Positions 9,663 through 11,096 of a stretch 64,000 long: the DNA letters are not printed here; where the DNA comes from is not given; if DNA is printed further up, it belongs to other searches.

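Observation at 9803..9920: FEN/RNase H gene has no canonical start codon upstream of its conserved N-terminus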

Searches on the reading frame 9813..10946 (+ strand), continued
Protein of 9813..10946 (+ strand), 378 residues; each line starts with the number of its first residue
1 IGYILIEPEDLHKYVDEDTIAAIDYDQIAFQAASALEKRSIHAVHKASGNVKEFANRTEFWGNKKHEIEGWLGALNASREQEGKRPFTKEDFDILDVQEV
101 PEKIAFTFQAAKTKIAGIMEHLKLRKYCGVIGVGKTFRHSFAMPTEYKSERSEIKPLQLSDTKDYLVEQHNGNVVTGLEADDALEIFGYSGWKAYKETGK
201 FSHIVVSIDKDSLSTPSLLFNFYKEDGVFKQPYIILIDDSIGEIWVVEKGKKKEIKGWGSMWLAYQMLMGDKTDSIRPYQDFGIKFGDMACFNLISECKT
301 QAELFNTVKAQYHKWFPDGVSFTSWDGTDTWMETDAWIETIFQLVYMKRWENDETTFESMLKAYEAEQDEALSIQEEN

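Call 26: get_annotated_region(hit=H66, flank=400)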
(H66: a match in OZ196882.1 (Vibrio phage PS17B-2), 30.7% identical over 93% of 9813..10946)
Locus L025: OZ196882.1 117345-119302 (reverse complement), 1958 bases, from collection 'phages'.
description: Vibrio phage PS17B-2 genome assembly, chromosome: VPPS17B-2_1.
organism: Vibrio phage PS17B-2 (NCBI taxid 3109711)
taxonomy: Viruses
host: -; source: Seawater; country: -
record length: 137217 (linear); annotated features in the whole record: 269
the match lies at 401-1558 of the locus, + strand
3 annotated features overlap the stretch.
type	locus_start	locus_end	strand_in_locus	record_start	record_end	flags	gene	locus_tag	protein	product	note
CDS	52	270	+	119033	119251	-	-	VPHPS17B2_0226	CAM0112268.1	hypothetical protein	-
CDS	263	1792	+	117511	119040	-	-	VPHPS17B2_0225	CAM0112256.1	exonuclease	-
CDS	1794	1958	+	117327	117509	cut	-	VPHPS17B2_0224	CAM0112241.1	hypothetical protein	-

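Call 27: get_annotated_region(hit=H69, flank=400)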
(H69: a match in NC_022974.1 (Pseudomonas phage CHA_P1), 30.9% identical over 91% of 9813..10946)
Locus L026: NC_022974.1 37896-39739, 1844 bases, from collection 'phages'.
description: Pseudomonas phage CHA_P1, complete genome.
organism: Pseudomonas phage CHA_P1 (NCBI taxid 1327965)
taxonomy: Viruses; Duplodnaviria; Heunggongvirae; Uroviricota; Caudoviricetes; Nankokuvirus; Nankokuvirus PAKP3
host: Pseudomonas aeruginosa CHA; source: -; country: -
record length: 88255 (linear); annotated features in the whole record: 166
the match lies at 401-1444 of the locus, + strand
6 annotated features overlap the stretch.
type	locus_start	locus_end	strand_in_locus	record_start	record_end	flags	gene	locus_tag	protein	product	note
CDS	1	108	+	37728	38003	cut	-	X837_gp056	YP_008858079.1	hypothetical protein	-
CDS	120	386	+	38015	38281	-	-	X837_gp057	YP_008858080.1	hypothetical protein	-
CDS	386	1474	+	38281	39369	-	-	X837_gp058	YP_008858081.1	hypothetical protein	-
CDS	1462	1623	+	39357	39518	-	-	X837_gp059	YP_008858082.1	hypothetical protein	-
CDS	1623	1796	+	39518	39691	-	-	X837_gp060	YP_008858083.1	hypothetical protein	-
CDS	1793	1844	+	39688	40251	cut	-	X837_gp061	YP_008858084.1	HNH endonuclease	-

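Call 28: get_annotated_region(hit=H80, flank=400)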
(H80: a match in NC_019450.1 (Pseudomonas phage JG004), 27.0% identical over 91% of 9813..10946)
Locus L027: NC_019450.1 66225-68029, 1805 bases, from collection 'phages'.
description: Pseudomonas phage JG004, complete genome.
organism: Pseudomonas phage JG004 (NCBI taxid 757342)
taxonomy: Viruses; Duplodnaviria; Heunggongvirae; Uroviricota; Caudoviricetes; Pakpunavirus; Pakpunavirus JG004
host: Pseudomonas aeruginosa; source: sewage plant; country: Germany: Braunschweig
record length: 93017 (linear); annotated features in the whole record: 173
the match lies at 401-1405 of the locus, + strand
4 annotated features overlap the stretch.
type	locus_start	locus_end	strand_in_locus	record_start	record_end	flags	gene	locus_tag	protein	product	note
CDS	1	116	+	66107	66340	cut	-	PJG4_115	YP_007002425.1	hypothetical protein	-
CDS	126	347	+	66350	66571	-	-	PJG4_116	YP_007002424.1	hypothetical protein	-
CDS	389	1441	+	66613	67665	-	-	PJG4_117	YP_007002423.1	Putative exodeoxyribonuclease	-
CDS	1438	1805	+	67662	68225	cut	-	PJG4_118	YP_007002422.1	HNH endonuclease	-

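Call 29: get_annotated_region(hit=H87, flank=400)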
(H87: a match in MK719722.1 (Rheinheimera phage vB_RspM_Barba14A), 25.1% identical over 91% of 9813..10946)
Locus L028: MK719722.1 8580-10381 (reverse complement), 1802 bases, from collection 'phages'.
description: Rheinheimera phage vB_RspM_Barba14A, complete genome.
organism: Rheinheimera phage vB_RspM_Barba14A (NCBI taxid 2565650)
taxonomy: Viruses; Duplodnaviria; Heunggongvirae; Uroviricota; Caudoviricetes; Barbavirus; Barbavirus barba18A
host: Rheinheimera sp. BAL341; source: -; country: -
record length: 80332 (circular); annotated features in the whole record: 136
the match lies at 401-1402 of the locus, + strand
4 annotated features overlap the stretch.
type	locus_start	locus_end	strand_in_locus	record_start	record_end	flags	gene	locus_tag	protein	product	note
CDS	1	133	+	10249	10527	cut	-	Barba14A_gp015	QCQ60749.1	hypothetical protein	-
CDS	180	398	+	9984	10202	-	-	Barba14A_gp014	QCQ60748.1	hypothetical protein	-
CDS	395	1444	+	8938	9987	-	-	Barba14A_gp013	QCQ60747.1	putative exodeoxyribonuclease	annotation based on sequence similarity to NCBI AMR57839.2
CDS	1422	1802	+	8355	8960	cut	-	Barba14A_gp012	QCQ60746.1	homing endonuclease HNH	annotation based on sequence similarity to NCBI ASU03311.2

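Call 32: search_solved_structures(query=A1, max_evalue=10, show_alignments=2)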
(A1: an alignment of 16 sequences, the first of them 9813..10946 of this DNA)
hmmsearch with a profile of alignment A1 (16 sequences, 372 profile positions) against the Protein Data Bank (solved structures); distinct sequences matched with E-value up to 10: 0.

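Call 33: search_protein_families(library=pfam, alignment_id=A1, max_evalue=1)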
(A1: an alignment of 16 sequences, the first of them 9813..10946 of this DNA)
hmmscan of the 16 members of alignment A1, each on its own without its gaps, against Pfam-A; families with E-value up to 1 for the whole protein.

A. member 1, window:9813-10946:+ (378 aa): 0 families

B. families by the number of members that match (of 16 scanned): 8 families
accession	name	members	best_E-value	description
PF02739.22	5_3_exonuc_N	3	0.011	5'-3' exonuclease, N-terminal resolvase-like domain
PF23752.1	Beta-prop_WDR11_2nd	1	0.04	WDR11 second beta-propeller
PF05265.19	DUF723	1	0.053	Protein of unknown function (DUF723)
PF21425.3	DTP-pb9_A-dom_N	1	0.095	Distal tail protein pb9, A domain, N-terminal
PF10513.14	EPL1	1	0.12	Enhancer of polycomb-like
PF25368.1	PUB10_N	1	0.13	PUB10-like, N-terminal domain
PF01111.24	CKS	1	0.21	Cyclin-dependent kinase regulatory subunit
PF07653.23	SH3_2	1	0.37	Variant SH3 domain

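Call 34: find_related_loci(query=A1, collection=viral_contigs, flank=600)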
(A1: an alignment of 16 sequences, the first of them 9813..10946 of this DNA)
Query A1 (378 aa) in viral_contigs; peptide patterns used: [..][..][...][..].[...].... (x = any residue, [..] = any of these).
133 stretches matched a pattern; 108 encode a relative of the query (tblastn E <= 1e-3); the best 80 are kept; 80 distinct loci.
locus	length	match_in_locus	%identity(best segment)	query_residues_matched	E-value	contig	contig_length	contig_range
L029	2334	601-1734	99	1-378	0e+0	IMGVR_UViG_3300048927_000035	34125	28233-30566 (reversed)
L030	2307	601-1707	79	2-370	0e+0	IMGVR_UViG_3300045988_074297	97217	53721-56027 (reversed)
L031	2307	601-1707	79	2-370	0e+0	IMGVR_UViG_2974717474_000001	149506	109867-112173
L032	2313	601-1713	78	1-371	0e+0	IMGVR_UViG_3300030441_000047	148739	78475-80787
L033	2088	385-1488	74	2-369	0e+0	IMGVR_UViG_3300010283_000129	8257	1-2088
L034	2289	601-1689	75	7-369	0e+0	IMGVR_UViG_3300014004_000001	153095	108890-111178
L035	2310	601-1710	63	2-365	9e-158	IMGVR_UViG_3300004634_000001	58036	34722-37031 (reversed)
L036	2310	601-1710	61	2-365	1e-150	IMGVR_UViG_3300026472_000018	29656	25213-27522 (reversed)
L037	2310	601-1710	61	2-365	2e-150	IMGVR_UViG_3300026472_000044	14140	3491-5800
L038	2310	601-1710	61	2-365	1e-150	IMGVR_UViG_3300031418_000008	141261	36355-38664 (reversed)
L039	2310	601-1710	61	2-365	1e-150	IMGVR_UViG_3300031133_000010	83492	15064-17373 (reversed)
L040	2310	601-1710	61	2-365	1e-150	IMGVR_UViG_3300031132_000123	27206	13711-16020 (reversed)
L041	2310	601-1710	61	2-365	8e-149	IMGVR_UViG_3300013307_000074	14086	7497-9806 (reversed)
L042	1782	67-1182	43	1-362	8e-95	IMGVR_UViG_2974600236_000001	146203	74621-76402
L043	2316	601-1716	43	1-362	4e-93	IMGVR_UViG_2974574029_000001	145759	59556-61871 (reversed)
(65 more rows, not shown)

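Call 43: find_homologous_proteins(query=window:9813-10946:+, max_evalue=0.00001)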
Query window:9813-10946:+ (378 aa): 58 proteins with E <= 0.00001 among 1455 candidates.
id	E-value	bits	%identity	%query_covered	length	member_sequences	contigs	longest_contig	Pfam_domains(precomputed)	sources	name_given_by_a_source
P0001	1.9e-214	730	91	91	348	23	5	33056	-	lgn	-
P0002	5.1e-202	689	85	91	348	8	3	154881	-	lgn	-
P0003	3.5e-197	673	85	89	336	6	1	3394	-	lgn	-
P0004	1.5e-193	661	84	89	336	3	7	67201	-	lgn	-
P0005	7.5e-192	656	77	98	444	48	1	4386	-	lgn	-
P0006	1.7e-186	638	77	96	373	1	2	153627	-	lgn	-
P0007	8.5e-186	636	74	97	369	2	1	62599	-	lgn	-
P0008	8.6e-186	636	77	94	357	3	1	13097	-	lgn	-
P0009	1.7e-183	628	78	91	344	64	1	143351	-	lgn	-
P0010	3.9e-183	627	74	95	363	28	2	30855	-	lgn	-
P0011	4.5e-179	614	79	89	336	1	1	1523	-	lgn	-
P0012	1.1e-177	609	77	89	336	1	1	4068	-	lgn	-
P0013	4.1e-176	604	75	92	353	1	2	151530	-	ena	-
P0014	2.5e-175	601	78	89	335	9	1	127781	-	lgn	-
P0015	1.1e-173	596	71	95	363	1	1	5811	-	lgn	-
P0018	1.9e-149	516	68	89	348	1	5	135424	-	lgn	-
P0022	7.5e-139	481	61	92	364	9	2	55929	-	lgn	-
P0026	3.5e-127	443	55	95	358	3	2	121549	-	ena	-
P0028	9.5e-124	431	54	92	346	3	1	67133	-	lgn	-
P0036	1.2e-108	382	47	96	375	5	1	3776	-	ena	-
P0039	3.9e-95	337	42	93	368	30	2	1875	PF02739.23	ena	-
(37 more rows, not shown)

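Call 47: find_encoding_contigs(protein=P0001, flank=400, max_places=1)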
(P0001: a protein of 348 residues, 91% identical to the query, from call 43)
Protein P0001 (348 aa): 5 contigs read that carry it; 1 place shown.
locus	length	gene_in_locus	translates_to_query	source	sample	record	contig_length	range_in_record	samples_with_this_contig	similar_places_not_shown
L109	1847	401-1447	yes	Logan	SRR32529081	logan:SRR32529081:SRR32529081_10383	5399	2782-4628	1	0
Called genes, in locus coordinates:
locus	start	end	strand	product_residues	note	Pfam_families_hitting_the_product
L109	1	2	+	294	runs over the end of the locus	PF04381:RdgC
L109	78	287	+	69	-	-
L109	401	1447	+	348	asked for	-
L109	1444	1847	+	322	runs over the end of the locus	PF13482:RNase_H_2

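Call 48: find_encoding_contigs(protein=P0002, flank=400, max_places=1)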
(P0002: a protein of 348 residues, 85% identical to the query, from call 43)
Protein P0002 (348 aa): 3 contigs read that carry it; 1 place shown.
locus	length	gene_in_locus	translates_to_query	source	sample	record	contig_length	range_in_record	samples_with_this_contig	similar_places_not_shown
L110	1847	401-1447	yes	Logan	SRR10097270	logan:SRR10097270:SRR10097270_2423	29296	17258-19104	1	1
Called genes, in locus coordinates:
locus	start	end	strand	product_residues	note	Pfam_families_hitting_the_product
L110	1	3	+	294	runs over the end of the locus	PF04381:RdgC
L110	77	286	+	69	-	-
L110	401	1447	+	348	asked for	-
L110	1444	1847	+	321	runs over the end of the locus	PF13482:RNase_H_2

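Call 49: find_encoding_contigs(protein=P0004, flank=400, max_places=1)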
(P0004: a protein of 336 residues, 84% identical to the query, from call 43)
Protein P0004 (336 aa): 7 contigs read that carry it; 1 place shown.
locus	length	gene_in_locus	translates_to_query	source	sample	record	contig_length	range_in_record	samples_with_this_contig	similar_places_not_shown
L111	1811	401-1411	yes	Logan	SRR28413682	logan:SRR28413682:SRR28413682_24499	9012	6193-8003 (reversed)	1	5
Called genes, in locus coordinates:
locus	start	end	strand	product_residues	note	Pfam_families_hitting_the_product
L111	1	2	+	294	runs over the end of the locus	PF04381:RdgC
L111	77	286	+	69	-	-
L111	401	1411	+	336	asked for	-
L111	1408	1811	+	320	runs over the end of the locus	PF13482:RNase_H_2 (weak)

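Call 50: find_encoding_contigs(protein=P0006, flank=400, max_places=1)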
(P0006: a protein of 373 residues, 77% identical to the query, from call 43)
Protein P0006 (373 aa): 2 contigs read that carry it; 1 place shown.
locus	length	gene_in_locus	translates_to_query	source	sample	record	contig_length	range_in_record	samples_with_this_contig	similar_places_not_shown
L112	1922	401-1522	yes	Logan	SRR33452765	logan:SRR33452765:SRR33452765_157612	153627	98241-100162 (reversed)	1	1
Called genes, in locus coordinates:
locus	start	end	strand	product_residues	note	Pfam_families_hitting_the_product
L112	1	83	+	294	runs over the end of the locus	PF04381:RdgC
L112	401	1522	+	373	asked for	-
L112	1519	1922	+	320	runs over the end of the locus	PF13482:RNase_H_2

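Call 51: find_encoding_contigs(protein=P0007, flank=400, max_places=1)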
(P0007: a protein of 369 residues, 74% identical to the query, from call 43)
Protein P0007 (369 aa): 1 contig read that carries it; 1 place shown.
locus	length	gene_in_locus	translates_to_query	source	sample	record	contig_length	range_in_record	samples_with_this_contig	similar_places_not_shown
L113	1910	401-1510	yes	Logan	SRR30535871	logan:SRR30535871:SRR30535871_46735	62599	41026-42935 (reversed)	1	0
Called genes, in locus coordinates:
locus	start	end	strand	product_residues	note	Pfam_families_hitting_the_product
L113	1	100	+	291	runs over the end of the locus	PF04381:RdgC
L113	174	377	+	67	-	-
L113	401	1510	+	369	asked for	-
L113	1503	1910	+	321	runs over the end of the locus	PF13482:RNase_H_2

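Call 52: find_encoding_contigs(protein=P0013, flank=400, max_places=1)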
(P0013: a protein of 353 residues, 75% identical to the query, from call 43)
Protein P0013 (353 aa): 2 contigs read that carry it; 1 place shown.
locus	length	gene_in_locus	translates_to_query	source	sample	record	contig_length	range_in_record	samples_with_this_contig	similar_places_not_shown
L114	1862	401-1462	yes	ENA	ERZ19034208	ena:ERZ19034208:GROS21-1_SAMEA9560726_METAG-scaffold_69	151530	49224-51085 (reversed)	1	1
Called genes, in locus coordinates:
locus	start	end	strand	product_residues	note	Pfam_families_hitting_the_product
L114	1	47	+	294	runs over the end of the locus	PF04381:RdgC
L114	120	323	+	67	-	-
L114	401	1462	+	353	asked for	-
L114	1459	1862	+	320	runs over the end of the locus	PF13482:RNase_H_2 (weak)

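Call 53: find_encoding_contigs(protein=P0015, flank=400, max_places=1)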
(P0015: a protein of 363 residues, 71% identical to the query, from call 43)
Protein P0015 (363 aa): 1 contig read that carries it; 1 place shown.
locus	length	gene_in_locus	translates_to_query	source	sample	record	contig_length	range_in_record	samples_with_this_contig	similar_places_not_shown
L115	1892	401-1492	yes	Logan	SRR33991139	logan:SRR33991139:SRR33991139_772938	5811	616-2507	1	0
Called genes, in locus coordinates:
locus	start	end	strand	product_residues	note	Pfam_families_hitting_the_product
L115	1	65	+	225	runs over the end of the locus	?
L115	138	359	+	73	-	-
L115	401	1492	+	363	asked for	-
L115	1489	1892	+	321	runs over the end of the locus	PF13482:RNase_H_2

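Call 54: find_encoding_contigs(protein=P0018, flank=400, max_places=1)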
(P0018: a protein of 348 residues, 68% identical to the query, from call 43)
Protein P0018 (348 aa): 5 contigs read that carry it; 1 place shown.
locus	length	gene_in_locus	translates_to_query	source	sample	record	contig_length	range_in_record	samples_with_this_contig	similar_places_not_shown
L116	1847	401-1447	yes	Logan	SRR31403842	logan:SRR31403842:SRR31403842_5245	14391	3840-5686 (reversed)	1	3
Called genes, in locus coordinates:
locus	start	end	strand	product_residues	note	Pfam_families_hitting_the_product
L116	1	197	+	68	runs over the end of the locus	-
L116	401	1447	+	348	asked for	-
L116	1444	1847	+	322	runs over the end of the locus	PF13482:RNase_H_2 (weak)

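Call 55: find_encoding_contigs(protein=P0022, flank=400, max_places=1)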
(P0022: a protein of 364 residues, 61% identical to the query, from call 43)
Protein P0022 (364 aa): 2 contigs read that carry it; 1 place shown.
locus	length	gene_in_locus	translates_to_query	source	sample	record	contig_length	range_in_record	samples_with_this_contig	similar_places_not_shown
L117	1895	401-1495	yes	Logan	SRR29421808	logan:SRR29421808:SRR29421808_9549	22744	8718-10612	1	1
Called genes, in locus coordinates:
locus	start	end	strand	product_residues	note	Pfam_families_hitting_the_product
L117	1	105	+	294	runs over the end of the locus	PF04381:RdgC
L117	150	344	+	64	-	-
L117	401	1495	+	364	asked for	-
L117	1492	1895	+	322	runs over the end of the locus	PF13482:RNase_H_2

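Call 56: find_encoding_contigs(protein=P0026, flank=400, max_places=1)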
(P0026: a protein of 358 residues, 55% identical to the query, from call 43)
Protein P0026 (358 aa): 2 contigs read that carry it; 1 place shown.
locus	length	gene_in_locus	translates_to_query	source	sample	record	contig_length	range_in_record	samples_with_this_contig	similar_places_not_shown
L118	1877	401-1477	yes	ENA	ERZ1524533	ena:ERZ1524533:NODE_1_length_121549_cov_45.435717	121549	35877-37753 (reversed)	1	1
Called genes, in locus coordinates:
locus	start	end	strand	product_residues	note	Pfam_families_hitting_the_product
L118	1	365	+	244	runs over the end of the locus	PF01555:N6_N4_Mtase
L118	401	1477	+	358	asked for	-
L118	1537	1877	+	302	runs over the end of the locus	PF13482:RNase_H_2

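Call 57: find_encoding_contigs(protein=P0028, flank=400, max_places=1)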
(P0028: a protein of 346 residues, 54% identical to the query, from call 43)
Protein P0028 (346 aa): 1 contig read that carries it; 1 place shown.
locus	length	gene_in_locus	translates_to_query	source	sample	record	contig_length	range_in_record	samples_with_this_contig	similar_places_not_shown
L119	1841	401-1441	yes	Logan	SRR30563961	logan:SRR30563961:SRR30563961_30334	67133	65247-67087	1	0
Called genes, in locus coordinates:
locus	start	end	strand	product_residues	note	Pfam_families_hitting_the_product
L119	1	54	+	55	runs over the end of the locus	-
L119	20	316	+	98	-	-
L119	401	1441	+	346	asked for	-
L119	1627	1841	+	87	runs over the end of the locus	?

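Call 58: find_encoding_contigs(protein=P0036, flank=400, max_places=1)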
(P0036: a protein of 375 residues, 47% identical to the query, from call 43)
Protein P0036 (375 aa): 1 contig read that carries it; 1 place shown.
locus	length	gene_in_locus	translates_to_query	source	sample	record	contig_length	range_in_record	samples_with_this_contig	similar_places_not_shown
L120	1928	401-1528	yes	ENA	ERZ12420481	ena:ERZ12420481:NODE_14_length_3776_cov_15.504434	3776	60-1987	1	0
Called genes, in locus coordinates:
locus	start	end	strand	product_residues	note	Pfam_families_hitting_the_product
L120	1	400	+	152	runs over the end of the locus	?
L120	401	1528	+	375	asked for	-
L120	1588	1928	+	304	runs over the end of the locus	-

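Call 61: predict_structure(alignment_id=A2)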
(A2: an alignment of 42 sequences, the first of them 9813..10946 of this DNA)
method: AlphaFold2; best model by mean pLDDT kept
length: 378 residues; sequences in the alignment: 42
mean_pLDDT: 94.1   pTM: 0.87
mean pLDDT of the five models: 94.1, 94.0, 93.8, 93.8, 93.6
residues with pLDDT >= 90: 332; 70-90: 44; 50-70: 1; < 50: 1
segments of 3 or more residues with pLDDT < 50: none
pLDDT, mean of each block of 10 residues (from residue 1): 85 96 97 93 97 95 89 96 95 95 95 97 97 94 92 87 97 93 96 97 93 92 91 94 92 92 97 94 96 97 99 98 97 98 96 96 93 76
secondary structure, 60 per line:
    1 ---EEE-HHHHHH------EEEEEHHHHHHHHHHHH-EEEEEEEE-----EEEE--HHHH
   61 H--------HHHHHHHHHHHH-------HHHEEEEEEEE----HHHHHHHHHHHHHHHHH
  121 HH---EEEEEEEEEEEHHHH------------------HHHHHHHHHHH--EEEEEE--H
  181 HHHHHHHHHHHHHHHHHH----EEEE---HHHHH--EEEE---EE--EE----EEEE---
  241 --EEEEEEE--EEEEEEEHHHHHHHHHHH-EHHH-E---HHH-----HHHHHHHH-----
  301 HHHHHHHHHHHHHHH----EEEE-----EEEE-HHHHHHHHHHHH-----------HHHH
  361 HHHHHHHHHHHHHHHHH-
elements in order: E4-6 H8-13 E20-24 H25-36 E38-45 E51-54 H57-61 H70-81 E92-99 H104-122 E126-136 H137-140 H159-169 E172-177 H180-198 E203-206 H210-214 E217-220 E234-237 E243-249 E252-258 H259-269 H288-295 H301-315 E320-323 E329-332 H334-345 H357-377

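Call 62: get_annotated_region(hit=H9, flank=300)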
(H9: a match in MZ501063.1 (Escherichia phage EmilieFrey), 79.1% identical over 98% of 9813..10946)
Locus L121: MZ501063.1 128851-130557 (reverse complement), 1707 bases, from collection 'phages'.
description: Escherichia phage EmilieFrey, complete genome.
organism: Escherichia phage EmilieFrey (NCBI taxid 2852033)
taxonomy: Viruses; Duplodnaviria; Heunggongvirae; Uroviricota; Caudoviricetes; Stephanstirmvirinae; Justusliebigvirus
host: Escherichia coli K-12; source: Birs river; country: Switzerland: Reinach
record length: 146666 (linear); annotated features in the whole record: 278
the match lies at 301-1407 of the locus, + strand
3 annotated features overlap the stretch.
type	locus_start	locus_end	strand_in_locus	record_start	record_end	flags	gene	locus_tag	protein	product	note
CDS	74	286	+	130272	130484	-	-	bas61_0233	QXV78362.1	hypothetical protein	-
CDS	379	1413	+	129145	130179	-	-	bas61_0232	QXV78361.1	putative 5'-exonuclease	-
CDS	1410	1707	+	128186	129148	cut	-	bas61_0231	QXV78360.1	DnaQ-like 3'-5' exonuclease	-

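Call 63: get_annotated_region(hit=H40, flank=300)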
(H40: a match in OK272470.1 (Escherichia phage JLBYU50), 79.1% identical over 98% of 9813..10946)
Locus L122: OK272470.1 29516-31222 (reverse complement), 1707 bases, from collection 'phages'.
description: Escherichia phage JLBYU50, complete genome.
organism: Escherichia phage JLBYU50 (NCBI taxid 2894752)
taxonomy: Viruses; Duplodnaviria; Heunggongvirae; Uroviricota; Caudoviricetes; Stephanstirmvirinae; Justusliebigvirus
host: Escherichia coli K-12 MG1655; source: -; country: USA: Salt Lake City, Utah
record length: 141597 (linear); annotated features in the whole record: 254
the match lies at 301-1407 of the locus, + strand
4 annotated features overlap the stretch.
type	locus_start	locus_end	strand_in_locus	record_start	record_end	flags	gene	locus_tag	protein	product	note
CDS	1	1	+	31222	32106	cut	-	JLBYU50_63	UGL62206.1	putative recombination-associated protein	putative recombination-associated protein RdgC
CDS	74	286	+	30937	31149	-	-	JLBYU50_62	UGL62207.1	hypothetical protein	-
CDS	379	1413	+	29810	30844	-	-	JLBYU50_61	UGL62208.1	putative 5'-exodeoxyribonuclease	-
CDS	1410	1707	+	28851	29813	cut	-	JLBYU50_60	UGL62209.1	putative DNA polymerase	-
